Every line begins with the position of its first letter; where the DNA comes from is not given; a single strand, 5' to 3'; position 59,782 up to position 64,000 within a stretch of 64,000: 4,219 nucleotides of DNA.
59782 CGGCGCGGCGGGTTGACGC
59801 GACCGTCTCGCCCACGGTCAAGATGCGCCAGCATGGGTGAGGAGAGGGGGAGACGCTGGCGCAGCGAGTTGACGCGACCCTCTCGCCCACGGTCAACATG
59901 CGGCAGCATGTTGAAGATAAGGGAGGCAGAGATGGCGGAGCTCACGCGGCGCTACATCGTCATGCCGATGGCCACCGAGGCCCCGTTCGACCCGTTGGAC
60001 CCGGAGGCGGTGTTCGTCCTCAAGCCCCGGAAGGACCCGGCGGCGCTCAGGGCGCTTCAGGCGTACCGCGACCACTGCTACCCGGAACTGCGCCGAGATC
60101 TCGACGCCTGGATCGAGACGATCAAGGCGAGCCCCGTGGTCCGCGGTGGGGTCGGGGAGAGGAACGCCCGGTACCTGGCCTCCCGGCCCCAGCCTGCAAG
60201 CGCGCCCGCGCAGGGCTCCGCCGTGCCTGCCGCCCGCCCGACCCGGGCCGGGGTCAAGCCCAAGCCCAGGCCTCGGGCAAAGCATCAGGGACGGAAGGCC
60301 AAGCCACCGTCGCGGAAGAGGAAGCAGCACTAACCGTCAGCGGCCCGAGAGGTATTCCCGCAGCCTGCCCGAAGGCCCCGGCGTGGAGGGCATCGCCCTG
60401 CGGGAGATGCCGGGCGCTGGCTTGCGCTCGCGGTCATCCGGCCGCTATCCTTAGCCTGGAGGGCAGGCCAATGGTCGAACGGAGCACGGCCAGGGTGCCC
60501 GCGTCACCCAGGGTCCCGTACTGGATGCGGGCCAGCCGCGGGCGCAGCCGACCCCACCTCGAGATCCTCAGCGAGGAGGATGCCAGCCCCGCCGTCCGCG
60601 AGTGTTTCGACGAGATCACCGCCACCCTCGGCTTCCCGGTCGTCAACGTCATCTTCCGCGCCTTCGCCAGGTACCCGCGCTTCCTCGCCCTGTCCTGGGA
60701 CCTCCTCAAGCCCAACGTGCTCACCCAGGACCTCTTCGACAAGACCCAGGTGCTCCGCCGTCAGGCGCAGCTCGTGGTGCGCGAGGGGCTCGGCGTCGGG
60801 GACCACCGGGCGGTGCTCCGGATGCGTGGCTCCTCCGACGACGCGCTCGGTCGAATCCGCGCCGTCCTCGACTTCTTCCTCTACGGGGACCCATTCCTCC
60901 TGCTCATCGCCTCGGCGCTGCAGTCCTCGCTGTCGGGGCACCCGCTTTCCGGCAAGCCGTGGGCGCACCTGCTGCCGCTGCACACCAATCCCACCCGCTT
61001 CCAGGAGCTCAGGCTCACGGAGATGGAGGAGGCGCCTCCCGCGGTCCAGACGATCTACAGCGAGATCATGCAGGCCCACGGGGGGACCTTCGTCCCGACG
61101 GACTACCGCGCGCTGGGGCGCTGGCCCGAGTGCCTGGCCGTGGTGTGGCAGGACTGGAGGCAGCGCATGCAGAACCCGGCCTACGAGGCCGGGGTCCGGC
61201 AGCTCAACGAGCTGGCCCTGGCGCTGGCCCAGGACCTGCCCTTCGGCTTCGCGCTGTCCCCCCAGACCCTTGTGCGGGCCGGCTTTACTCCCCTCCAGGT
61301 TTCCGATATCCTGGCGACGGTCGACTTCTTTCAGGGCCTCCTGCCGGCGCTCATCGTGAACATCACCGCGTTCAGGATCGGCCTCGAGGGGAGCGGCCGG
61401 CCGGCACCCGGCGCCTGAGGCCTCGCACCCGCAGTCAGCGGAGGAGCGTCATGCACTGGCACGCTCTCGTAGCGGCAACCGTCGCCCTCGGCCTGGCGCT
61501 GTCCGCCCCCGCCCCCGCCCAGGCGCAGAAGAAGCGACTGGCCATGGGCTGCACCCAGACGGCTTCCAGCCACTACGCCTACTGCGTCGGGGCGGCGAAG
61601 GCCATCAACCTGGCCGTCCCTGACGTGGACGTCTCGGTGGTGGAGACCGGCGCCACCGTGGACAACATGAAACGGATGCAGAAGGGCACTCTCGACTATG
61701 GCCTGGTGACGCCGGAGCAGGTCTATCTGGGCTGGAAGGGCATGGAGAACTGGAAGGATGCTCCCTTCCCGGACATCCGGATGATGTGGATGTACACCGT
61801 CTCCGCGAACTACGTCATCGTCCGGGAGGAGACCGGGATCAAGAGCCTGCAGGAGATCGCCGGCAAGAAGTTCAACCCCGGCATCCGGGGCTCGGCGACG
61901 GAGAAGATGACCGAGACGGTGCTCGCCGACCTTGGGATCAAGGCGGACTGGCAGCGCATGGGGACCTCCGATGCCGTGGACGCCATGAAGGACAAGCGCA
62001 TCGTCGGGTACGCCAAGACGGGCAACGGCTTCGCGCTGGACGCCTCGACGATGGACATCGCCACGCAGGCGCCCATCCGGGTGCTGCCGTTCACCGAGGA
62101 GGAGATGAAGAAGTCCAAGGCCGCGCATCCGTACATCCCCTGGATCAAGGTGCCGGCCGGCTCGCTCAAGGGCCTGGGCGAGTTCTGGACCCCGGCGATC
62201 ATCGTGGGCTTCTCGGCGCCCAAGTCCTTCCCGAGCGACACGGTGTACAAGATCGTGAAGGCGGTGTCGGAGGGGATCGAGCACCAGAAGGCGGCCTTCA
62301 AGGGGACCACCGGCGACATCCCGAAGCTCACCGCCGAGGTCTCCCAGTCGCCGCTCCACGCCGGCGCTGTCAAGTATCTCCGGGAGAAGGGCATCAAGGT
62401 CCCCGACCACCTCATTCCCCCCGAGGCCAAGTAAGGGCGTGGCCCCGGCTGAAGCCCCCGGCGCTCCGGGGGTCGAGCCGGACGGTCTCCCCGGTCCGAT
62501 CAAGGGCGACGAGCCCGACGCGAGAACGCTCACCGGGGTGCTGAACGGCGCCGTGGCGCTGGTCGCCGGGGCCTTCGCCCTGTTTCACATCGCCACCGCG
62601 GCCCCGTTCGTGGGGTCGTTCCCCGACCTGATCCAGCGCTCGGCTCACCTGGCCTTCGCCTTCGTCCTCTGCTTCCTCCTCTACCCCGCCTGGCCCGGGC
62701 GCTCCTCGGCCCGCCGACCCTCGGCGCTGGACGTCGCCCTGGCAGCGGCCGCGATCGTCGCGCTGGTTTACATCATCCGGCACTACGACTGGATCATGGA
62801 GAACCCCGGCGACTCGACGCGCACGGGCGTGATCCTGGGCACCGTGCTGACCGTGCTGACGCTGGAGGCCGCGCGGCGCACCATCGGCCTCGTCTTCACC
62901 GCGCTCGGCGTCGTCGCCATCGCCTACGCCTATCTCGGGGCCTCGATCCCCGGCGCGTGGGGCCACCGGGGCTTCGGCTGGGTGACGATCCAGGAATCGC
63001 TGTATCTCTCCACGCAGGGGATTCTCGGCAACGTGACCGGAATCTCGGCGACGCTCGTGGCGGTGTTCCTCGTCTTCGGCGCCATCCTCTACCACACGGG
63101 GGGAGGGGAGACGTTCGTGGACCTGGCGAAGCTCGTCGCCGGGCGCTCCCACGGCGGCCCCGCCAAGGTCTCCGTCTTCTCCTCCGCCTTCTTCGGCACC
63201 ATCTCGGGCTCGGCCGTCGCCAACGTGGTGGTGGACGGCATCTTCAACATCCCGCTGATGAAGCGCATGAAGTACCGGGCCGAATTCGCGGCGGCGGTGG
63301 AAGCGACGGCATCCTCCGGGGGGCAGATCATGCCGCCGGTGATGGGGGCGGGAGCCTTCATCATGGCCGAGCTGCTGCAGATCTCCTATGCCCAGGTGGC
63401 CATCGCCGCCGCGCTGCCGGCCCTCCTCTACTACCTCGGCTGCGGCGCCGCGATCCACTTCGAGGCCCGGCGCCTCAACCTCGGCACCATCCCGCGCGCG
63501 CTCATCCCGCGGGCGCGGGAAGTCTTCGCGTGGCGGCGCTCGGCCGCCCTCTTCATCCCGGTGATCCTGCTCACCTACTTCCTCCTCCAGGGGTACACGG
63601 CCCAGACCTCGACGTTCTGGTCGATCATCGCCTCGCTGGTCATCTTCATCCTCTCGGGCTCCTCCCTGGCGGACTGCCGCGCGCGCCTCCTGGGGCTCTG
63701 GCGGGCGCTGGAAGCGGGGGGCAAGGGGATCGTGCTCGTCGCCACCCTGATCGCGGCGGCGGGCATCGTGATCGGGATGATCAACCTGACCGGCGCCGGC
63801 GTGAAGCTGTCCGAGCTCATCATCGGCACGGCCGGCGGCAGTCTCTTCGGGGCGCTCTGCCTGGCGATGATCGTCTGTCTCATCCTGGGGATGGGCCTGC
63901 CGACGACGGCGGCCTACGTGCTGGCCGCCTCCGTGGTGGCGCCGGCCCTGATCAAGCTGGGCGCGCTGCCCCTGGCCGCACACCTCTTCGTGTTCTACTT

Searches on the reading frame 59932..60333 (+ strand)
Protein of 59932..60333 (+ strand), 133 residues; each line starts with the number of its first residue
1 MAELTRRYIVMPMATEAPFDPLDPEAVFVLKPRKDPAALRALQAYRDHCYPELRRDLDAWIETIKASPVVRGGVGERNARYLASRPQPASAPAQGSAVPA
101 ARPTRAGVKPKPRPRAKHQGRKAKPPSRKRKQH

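Call 9: search_protein_families(library=pfam, proteins=[window:59932-60333:+], max_evalue=0.01)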
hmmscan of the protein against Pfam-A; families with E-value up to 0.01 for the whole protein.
window:59932-60333:+ (133 aa): 0 families

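Call 25: find_homologous_proteins(query=window:59932-60333:+)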
Query window:59932-60333:+ (133 aa): 1054 proteins with E <= 0.001 among 1124 candidates; the best 120 are listed.
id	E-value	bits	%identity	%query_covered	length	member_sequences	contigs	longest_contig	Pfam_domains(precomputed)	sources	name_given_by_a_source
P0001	7.5e-80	284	100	100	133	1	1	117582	-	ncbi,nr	ncbi:MAG: hypothetical protein HYV93_23715 [Candidatus Rokubacteria bacterium]|nr:hypothetical prote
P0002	6.8e-64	232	83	100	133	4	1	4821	-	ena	-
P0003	3.6e-53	197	67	100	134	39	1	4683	-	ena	-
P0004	3.2e-48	181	68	100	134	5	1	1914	-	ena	-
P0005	1.2e-46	176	89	69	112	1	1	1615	-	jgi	jgi:hypothetical protein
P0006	4.0e-45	171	66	100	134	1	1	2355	-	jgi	-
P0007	9.7e-44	167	83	62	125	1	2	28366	-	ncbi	-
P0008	1.8e-39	153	64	88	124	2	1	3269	-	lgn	-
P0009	2.4e-39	153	72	77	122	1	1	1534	-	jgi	jgi:hypothetical protein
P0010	4.2e-39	152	74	67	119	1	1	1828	-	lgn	-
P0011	4.6e-39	152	62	99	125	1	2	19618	-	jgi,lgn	jgi:hypothetical protein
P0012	1.6e-38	150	78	65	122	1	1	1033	-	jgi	jgi:hypothetical protein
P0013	6.8e-38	148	66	84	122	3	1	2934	-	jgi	-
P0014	8.6e-38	148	79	63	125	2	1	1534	-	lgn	-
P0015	1.5e-37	147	63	94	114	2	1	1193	-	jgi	jgi:hypothetical protein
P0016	1.5e-37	147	61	93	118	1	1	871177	-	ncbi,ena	-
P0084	1.1e-34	138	58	99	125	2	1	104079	-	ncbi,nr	ncbi:MAG: hypothetical protein HYR51_18310 [Candidatus Rokubacteria bacterium]|nr:hypothetical prote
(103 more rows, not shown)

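Call 26: find_encoding_contigs(protein=P0002, flank=3000, max_places=3)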
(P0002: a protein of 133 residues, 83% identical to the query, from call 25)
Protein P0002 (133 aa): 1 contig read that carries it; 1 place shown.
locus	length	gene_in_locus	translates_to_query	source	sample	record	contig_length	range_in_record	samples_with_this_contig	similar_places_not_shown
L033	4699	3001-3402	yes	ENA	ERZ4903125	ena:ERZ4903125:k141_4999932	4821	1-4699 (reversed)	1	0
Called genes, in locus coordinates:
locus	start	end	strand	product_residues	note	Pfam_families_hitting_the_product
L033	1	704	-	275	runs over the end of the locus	?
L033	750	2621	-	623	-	PF12773:DZR, PF13240:Zn_Ribbon_1 (weak), PF13248:Zn_ribbon_3 (faint), PF24463:DUF7577 (faint), PF13240:Zn_Ribbon_1 (weak), PF00211:Guanylate_cyc, PF13191:AAA_16, PF13401:AAA_22 (weak)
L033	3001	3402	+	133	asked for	-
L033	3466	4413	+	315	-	PF10778:DehI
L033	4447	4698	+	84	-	?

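Call 27: find_encoding_contigs(protein=P0003, flank=3000, max_places=3)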
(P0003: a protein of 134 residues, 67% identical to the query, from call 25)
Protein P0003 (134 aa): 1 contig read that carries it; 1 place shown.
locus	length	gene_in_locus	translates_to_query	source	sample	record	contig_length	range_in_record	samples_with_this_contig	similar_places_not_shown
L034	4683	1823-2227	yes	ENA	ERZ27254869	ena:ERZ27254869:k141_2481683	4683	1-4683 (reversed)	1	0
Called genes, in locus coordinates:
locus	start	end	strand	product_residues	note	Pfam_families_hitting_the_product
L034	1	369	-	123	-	?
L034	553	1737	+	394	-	PF00108:Thiolase_N, PF02803:Thiolase_C, PF22691:Thiolase_C_1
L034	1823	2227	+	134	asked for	-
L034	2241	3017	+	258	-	PF01557:FAA_hydrolase (weak)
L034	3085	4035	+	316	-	PF10778:DehI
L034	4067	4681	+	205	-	?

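Call 28: find_encoding_contigs(protein=P0016, flank=4000, max_places=2)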
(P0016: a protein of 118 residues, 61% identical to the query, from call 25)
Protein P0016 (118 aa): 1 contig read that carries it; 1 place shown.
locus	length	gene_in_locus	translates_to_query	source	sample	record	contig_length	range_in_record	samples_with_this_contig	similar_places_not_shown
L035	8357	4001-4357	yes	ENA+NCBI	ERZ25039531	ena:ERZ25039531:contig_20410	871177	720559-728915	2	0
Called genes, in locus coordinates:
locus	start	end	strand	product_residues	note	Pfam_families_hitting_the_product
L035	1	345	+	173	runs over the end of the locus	PF14588:YjgF_endoribonc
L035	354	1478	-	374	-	-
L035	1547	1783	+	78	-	-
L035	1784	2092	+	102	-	-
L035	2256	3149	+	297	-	PF02735:Ku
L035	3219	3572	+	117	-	-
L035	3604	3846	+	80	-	PF20106:DUF6496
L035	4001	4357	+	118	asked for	-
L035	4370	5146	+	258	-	PF01557:FAA_hydrolase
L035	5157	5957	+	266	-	PF00106:adh_short, PF01370:Epimerase, PF08659:KR, PF13561:adh_short_C2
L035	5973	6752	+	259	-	PF00378:ECH_1, PF16113:ECH_2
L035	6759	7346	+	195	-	PF00293:NUDIX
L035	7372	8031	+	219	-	PF04773:FecR (weak)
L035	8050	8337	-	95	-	-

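Call 29: find_encoding_contigs(protein=P0084, flank=4000, max_places=2)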
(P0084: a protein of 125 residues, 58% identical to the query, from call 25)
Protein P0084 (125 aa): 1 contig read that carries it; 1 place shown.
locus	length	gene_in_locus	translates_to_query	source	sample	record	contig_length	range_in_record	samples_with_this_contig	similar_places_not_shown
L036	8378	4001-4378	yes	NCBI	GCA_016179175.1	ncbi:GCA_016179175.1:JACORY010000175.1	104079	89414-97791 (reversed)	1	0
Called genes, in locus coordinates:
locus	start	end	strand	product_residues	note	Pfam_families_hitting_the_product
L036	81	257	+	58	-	-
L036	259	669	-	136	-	PF07681:DoxX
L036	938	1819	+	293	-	-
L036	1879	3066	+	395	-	PF07690:MFS_1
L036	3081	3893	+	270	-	PF02517:Rce1-like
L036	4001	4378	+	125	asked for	-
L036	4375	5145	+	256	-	PF00205:TPP_enzyme_M (faint), PF02146:SIR2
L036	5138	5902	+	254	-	PF01557:FAA_hydrolase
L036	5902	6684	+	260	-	PF00106:adh_short, PF01370:Epimerase, PF08659:KR, PF13561:adh_short_C2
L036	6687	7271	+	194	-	PF00293:NUDIX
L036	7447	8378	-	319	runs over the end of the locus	PF25145:NfeD1b_N, PF01343:Peptidase_S49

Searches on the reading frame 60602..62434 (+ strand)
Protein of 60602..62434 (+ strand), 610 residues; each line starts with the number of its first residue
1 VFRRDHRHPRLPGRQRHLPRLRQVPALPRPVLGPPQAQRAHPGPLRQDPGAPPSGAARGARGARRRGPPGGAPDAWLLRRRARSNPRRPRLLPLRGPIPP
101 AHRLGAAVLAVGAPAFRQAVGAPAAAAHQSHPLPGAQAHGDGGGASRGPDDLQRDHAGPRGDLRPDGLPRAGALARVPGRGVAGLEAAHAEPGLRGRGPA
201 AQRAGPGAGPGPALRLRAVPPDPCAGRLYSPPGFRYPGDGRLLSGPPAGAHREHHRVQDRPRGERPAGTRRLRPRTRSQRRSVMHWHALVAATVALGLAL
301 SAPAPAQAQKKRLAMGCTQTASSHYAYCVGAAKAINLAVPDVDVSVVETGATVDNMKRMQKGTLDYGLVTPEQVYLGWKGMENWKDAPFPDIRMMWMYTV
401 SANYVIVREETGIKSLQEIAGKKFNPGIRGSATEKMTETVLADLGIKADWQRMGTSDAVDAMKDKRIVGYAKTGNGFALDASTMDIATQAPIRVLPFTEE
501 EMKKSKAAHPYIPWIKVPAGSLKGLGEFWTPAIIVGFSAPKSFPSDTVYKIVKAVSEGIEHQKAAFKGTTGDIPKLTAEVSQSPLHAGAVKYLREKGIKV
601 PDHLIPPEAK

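Call 9: search_protein_families(library=pfam, proteins=[window:60602-62434:+], max_evalue=0.01)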
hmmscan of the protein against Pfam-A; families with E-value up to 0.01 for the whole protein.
window:60602-62434:+ (610 aa): 2 families
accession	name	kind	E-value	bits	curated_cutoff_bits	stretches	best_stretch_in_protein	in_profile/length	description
PF16868.10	NMT1_3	-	2.2e-47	162.5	27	1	317-597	3-289/289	NMT1-like family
PF09084.16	NMT1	-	0.0003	21.2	20.5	1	341-464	20-138/216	NMT1/THI5 like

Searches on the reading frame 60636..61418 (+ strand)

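Call 67: search_protein_families(library=pfam, proteins=[window:60636-61418:+], max_evalue=0.00001)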
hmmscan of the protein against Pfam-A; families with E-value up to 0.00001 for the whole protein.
window:60636-61418:+ (260 aa): 1 family
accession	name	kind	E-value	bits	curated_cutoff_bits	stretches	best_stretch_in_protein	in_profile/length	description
PF10778.14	DehI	-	6.2e-22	78.6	28.9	1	1-146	1-137/148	Halocarboxylic acid dehydrogenase DehI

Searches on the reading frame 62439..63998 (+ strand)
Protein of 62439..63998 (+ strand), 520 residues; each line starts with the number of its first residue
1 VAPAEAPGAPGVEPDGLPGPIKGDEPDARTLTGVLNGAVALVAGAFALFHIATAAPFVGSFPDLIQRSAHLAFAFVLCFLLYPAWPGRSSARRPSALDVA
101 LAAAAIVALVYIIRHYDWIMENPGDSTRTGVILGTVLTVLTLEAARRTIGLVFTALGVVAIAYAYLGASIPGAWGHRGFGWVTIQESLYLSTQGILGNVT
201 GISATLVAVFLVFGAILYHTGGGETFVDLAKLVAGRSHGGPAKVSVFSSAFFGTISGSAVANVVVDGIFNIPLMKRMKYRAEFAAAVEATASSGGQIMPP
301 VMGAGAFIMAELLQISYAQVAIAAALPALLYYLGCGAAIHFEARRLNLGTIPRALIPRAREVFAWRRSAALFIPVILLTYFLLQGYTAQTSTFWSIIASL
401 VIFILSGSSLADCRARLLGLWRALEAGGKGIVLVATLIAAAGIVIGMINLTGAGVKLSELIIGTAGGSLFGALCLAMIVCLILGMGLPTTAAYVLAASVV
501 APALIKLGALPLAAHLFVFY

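Call 52: search_protein_families(library=pfam, proteins=[window:62439-63998:+], max_evalue=0.00001)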
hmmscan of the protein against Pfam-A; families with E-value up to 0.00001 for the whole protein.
window:62439-63998:+ (520 aa): 1 family
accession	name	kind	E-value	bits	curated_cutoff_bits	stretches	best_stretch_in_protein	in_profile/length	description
PF06808.19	DctM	-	1.7e-74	251.6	23.8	1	137-520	2-360/413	Tripartite ATP-independent periplasmic transporter, DctM component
